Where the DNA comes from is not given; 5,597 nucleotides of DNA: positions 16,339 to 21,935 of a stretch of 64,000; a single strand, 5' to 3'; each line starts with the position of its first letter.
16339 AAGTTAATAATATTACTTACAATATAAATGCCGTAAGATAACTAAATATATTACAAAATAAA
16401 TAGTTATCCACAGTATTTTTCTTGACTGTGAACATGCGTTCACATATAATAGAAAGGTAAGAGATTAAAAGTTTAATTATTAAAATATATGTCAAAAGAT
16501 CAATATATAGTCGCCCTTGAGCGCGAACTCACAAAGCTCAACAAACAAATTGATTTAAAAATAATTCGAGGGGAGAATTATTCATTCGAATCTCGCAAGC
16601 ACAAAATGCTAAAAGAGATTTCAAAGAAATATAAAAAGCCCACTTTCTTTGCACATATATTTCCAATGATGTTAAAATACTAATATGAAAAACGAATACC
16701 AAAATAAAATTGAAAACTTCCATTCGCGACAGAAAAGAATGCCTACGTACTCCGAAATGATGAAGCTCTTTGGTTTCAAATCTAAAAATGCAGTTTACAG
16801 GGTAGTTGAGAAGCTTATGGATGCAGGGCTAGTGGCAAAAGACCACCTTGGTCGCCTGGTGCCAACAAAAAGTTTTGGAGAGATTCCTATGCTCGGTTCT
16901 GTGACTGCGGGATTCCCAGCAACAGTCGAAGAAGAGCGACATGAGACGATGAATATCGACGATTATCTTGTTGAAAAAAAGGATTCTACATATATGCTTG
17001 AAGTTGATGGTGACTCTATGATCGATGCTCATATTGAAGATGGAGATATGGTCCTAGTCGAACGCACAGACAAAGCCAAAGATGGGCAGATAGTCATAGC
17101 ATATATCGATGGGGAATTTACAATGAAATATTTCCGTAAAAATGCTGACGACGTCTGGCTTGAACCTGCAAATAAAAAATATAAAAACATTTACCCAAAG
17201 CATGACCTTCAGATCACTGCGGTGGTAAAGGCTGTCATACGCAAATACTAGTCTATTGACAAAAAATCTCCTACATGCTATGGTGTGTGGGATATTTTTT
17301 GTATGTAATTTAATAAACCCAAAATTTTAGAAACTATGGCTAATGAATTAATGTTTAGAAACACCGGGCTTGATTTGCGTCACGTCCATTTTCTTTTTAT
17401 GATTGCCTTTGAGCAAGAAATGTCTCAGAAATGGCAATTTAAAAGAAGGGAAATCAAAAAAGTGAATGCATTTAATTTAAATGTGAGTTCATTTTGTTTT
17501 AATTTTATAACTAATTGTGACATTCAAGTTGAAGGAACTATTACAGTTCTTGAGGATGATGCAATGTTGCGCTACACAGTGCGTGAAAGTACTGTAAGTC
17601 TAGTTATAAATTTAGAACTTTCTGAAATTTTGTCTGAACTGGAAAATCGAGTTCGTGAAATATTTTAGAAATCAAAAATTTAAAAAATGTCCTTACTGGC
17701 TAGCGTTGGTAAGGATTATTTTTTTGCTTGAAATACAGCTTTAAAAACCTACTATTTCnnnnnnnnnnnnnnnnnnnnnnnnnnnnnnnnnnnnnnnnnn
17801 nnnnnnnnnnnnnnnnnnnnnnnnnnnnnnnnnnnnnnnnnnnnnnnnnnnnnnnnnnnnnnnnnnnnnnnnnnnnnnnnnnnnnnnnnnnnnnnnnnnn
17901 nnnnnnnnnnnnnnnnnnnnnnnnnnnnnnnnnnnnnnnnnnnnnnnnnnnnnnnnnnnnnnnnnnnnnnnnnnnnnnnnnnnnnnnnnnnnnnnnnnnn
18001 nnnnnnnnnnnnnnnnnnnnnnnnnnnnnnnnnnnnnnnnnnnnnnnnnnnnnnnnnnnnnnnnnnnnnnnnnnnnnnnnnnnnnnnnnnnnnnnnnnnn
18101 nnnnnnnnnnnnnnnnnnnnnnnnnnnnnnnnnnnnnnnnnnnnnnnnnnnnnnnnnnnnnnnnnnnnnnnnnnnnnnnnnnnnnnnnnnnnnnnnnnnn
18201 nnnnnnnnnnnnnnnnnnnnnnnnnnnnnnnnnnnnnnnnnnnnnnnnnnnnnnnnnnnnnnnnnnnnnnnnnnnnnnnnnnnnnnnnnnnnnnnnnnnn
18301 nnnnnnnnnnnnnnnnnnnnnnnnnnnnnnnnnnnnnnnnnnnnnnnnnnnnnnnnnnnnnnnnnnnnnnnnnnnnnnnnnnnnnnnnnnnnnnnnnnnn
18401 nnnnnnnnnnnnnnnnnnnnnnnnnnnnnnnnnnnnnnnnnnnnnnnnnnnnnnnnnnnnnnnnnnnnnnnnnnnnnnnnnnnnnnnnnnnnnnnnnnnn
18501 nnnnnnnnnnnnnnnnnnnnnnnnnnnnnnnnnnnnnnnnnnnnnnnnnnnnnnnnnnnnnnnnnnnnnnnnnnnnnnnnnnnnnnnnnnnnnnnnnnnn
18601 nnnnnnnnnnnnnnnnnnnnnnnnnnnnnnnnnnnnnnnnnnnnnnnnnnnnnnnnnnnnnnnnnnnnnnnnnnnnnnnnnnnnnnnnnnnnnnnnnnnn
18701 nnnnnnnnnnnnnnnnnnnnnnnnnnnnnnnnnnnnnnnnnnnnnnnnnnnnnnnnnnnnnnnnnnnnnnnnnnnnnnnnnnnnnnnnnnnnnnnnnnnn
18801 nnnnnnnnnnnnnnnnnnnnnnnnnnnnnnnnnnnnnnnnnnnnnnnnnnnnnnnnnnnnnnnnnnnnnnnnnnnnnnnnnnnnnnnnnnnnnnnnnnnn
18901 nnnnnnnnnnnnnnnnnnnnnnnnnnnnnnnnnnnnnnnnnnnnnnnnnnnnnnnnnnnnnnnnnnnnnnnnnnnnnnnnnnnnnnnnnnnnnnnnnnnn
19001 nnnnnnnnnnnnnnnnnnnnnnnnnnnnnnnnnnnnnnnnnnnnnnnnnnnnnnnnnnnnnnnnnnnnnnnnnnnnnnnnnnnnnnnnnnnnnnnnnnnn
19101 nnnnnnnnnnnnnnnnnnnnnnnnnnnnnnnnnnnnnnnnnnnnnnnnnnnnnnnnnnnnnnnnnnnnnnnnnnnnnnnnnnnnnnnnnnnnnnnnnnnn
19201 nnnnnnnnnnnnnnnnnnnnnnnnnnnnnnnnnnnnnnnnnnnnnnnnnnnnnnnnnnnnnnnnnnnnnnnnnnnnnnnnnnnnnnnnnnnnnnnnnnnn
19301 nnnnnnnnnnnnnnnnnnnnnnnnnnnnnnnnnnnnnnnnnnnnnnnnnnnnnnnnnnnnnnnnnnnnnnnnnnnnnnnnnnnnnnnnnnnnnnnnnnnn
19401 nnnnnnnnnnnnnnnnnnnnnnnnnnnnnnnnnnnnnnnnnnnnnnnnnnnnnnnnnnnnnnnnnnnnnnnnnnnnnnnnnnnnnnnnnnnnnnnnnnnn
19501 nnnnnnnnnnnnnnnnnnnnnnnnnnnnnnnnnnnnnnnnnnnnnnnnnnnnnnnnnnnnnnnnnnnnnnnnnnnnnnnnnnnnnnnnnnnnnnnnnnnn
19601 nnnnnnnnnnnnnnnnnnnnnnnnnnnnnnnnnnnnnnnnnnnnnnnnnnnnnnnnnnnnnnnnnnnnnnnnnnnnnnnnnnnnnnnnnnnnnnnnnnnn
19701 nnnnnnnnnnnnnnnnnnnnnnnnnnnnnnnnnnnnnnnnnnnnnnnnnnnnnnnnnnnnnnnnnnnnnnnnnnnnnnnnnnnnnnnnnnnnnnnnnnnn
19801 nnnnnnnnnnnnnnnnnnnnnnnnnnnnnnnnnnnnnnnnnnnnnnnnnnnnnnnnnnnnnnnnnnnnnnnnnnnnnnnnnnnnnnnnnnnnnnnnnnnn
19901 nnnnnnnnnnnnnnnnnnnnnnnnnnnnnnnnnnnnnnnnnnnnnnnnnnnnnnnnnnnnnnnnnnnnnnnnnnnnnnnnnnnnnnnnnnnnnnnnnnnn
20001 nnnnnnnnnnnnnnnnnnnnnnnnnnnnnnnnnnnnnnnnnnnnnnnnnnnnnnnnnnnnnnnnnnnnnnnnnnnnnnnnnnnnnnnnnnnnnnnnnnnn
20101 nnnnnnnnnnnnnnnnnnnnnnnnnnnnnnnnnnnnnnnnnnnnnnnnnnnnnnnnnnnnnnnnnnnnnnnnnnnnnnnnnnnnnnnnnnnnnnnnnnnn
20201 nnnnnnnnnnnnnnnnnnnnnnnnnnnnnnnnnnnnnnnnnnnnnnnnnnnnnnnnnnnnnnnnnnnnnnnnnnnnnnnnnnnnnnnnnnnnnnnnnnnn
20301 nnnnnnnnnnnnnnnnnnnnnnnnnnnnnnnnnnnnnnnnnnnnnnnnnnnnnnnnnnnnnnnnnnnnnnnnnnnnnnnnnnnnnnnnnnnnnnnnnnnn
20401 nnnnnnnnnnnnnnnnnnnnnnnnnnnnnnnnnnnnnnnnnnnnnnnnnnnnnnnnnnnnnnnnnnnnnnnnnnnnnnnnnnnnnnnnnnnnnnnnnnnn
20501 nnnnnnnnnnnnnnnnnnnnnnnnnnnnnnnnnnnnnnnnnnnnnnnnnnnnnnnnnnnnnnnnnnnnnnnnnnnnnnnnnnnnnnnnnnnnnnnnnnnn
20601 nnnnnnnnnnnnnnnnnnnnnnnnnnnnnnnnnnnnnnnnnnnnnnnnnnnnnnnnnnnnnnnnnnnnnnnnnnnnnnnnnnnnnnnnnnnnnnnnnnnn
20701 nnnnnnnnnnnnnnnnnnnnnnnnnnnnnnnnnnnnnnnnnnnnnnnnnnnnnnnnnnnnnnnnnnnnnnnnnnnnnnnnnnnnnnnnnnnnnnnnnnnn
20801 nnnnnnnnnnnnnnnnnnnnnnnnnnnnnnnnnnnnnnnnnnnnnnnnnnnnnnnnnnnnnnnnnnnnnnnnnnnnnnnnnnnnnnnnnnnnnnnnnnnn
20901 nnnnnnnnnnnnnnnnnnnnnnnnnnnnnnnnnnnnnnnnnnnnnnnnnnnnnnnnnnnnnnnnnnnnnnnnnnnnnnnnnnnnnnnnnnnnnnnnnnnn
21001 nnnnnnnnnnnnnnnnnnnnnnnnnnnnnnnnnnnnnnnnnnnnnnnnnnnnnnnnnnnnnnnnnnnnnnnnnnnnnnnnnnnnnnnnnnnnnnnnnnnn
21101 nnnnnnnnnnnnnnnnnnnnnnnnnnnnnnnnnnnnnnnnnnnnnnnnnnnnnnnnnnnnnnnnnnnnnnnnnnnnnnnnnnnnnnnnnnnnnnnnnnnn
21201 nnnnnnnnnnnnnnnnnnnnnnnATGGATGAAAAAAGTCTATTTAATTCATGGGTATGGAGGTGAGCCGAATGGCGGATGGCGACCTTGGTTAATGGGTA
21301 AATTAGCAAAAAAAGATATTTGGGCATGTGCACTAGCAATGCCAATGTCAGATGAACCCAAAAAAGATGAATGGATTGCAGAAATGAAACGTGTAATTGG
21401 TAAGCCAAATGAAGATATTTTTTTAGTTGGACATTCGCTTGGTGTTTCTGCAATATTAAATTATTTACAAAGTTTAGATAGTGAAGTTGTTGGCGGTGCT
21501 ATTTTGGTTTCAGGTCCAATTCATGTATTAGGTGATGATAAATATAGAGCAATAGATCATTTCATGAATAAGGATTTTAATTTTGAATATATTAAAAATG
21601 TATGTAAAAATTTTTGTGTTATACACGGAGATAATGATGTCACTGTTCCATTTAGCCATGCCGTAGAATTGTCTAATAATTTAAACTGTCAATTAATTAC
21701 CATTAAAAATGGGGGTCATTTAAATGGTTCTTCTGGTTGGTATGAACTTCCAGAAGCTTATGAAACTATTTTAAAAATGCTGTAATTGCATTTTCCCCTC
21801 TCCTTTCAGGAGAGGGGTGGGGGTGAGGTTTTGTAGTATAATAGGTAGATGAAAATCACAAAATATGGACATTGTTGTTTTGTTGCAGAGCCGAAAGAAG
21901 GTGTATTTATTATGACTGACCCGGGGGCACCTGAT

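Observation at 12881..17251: Compact SOS regulon with box-in-promoter architecture; recA lacks a box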

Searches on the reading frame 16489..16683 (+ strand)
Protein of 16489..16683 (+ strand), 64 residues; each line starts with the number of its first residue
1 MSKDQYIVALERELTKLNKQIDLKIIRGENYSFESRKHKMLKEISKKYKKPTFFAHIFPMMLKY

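Call 7: search_protein_families(library=pfam, proteins=[window:16489-16683:+], max_evalue=0.01)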
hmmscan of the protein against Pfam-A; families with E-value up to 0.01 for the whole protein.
window:16489-16683:+ (64 aa): 0 families

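Call 50: search_protein_families(library=ncbifam, proteins=[window:16489-16683:+], max_evalue=0.1)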
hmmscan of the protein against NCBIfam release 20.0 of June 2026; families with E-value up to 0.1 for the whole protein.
window:16489-16683:+ (64 aa): 0 families

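Call 74: search_protein_families(library=pfam, alignment_id=A2, max_evalue=1)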
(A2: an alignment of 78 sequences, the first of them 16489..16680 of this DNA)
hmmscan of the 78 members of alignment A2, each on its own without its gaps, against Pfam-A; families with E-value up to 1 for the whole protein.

A. member 1, window:16489-16680:+ (64 aa): 1 family
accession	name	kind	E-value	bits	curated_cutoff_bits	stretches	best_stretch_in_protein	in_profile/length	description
PF05384.16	DegS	-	0.046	13.6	27.6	1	8-50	30-73/159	Sensor protein DegS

B. families by the number of members that match (of 78 scanned): 28 families (the first 25 are shown)
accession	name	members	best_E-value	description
PF22667.2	Lon_lid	25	0.00081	Lon protease AAA+ ATPase lid domain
PF00512.31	HisKA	12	0.0021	His Kinase A (phospho-acceptor) domain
PF06203.19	CCT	8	0.011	CCT motif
PF14239.11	RRXRR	3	0.016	RRXRR protein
PF24715.1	YxiF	3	0.018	YxiF protein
PF20416.4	UTP20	2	0.0027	U3 small nucleolar RNA-associated protein 20 domain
PF24136.1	DUF7403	2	0.027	Domain of unknown function (DUF7403)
PF09355.15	Phage_Gp19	2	0.096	Phage protein Gp19/Gp15/Gp42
PF09454.15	Vps23_core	2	0.16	Vps23 core domain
PF24245.1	INO80F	1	0.011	INO80 complex subunit F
PF12329.13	TMF_DNA_bd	1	0.014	TATA element modulatory factor 1 DNA binding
PF11642.13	Blo-t-5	1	0.015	Mite allergen Blo t 5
PF06350.17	HSL_N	1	0.018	Hormone-sensitive lipase (HSL) N-terminus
PF13250.11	DUF4041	1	0.025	Domain of unknown function (DUF4041)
PF20797.2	HepT-like_2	1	0.026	HepT-like protein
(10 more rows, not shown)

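Call 75: search_solved_structures(query=A2, max_evalue=5)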
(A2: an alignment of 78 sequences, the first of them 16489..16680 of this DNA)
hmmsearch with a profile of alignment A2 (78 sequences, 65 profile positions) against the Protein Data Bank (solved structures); distinct sequences matched with E-value up to 5: 0.

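Call 95: search_protein_families(library=padloc, proteins=[window:16489-16683:+], max_evalue=0.001)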
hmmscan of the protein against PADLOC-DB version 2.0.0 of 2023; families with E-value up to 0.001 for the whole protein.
window:16489-16683:+ (64 aa): 0 families

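Call 104: predict_structure(protein=window:16489-16680:+)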
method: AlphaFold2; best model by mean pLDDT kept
length: 64 residues; sequences in the alignment: 1
mean_pLDDT: 72.3   pTM: 0.47
mean pLDDT of the five models: 72.3, 67.4, 67.3, 66.9, 65.6
residues with pLDDT >= 90: 0; 70-90: 43; 50-70: 20; < 50: 1
segments of 3 or more residues with pLDDT < 50: none
pLDDT, mean of each block of 10 residues (from residue 1): 67 79 83 76 74 62 55
secondary structure, 60 per line:
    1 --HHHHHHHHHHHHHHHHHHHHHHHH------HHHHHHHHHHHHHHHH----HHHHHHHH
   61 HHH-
elements in order: H3-26 H33-48 H53-63
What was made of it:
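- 16489..16683 (+): orf64: conserved small helical protein, first gene of the lexA operon. AF2 predicts three helices, pLDDT 72 (call 104).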

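Call 107: fold_search(model_id=the predicted structure, library=pdb)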
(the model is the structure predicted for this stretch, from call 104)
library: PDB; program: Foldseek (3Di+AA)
matches with E <= 10: 4; with E <= 0.001: 0
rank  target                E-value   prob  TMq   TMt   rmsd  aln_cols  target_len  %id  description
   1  5j6f_A                3.3e+00  0.12  0.41  0.13   4.7        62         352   22  Crystal structure of DAH7PS-CM complex from Geobacillus sp. with prephenate (released 2016-09-07)
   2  5go2_D                4.2e+00  0.11  0.43  0.36   4.5        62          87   21  Crystal structure of chorismate mutase like domain of bifunctional DAHP synthase of Bacillus subtilis in complex with  (released 2017-07-26)
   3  5gmu_B                5.2e+00  0.09  0.42  0.35   4.5        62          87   21  Crystal structure of chorismate mutase like domain of bifunctional DAHP synthase of Bacillus subtilis in complex with  (released 2017-07-26)
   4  5go2_B                9.4e+00  0.06  0.42  0.35   4.5        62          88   21  Crystal structure of chorismate mutase like domain of bifunctional DAHP synthase of Bacillus subtilis in complex with  (released 2017-07-26)
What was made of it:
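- Tried and rejected: A single-sequence AF2 model has three helices (pLDDT 72), and Foldseek found nothing with E < 3 (calls 104, 107).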

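Call 110: search_protein_representatives(protein=window:16489-16680:+)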
Query: 64 residues. Proteins with E-value up to 0.001 (for the whole library): 84; up to 1e-10: 1; up to 1e-30: 0. The best 84 are listed.
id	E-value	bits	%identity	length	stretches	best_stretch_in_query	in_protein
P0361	2.7e-12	62.1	57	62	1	1-61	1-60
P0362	1.2e-10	56.9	46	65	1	1-59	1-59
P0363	9.8e-10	54.1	40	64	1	1-63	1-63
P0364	1.7e-09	53.3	48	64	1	1-64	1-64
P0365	3.9e-09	52.2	48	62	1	1-58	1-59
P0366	4.3e-09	52.0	47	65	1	1-59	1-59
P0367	1.0e-08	50.9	52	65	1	1-60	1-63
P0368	1.5e-08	50.4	49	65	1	1-61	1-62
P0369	1.6e-08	50.3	46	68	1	1-59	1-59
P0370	2.6e-08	49.6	57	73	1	1-58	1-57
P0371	3.5e-08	49.2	40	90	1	1-63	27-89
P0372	9.0e-08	47.9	48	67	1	1-52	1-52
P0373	1.2e-07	47.5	43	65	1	1-61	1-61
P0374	1.4e-07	47.3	54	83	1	1-54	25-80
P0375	2.9e-07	46.3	42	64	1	1-61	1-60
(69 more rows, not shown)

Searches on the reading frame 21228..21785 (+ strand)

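Call 60: search_protein_families(library=pfam, proteins=[window:21228-21785:+], max_evalue=0.0001)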
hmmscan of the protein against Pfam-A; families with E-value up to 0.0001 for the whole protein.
window:21228-21785:+ (185 aa): 2 families
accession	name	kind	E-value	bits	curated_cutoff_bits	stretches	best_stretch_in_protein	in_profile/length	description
PF06821.19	Ser_hydrolase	-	1.7e-24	87.1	22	1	5-180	2-169/172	Serine hydrolase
PF12697.13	Abhydrolase_6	-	6.6e-05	24.1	26.3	0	4-101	1-98/217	Alpha/beta hydrolase family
